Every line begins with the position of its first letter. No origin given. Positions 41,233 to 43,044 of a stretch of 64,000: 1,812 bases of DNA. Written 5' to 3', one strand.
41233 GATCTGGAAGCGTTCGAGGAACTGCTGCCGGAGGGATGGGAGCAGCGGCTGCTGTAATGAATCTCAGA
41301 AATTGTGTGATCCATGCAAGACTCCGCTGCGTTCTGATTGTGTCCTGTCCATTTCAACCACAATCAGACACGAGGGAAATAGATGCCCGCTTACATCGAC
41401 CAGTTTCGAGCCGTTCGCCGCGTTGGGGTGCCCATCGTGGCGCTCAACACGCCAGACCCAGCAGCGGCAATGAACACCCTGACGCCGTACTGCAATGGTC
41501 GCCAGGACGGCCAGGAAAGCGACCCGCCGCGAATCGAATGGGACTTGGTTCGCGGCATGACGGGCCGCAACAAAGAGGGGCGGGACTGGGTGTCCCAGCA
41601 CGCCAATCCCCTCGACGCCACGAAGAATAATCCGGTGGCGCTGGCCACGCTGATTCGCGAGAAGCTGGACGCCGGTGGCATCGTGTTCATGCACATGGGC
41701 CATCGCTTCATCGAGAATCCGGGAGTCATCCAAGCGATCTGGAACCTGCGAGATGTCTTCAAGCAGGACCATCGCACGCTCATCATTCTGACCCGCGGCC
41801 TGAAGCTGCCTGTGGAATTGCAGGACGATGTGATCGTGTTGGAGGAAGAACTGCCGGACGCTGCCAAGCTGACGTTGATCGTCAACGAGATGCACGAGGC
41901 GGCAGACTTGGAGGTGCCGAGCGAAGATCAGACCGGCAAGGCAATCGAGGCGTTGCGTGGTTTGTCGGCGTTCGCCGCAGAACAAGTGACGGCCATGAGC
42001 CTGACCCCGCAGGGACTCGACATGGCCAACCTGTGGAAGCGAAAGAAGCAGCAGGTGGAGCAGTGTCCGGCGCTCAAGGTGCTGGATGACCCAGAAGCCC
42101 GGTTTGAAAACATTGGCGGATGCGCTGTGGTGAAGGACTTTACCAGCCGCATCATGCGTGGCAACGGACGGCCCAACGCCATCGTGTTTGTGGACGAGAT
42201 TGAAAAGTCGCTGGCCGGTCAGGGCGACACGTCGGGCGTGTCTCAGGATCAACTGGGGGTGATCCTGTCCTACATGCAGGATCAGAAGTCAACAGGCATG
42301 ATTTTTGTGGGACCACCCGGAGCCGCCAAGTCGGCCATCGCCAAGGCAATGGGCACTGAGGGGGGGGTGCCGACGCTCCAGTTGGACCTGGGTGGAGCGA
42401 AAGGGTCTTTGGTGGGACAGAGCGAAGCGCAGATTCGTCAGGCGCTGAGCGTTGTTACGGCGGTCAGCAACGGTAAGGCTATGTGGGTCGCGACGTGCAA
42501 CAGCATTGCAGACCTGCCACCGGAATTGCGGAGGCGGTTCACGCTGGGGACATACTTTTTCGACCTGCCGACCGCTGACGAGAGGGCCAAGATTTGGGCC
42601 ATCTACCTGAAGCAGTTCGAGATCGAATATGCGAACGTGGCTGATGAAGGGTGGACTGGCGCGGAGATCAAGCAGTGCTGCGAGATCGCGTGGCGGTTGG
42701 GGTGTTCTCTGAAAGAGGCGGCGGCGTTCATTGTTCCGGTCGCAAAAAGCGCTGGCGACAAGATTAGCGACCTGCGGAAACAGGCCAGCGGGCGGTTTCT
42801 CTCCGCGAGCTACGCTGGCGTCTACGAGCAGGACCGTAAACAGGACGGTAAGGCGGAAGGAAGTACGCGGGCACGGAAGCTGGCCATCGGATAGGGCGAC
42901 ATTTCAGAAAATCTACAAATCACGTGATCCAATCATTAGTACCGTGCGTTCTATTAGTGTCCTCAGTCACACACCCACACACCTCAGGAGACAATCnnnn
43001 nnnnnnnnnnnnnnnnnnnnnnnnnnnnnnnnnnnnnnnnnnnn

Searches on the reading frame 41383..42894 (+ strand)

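Call 34: search_protein_families(library=phrogs, proteins=[window:41383-42894:+], max_evalue=0.00001)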
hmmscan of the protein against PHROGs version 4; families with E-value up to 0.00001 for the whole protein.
window:41383-42894:+ (503 aa): 3 families
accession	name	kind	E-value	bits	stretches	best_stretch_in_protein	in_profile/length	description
phrog_8638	-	unknown function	9.4e-46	157.5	4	304-362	306-364/568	-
phrog_10401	-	other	5.2e-13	49.6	1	299-358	456-515/667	ATPase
phrog_3757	-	unknown function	2.2e-11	44.8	1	301-358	124-181/367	-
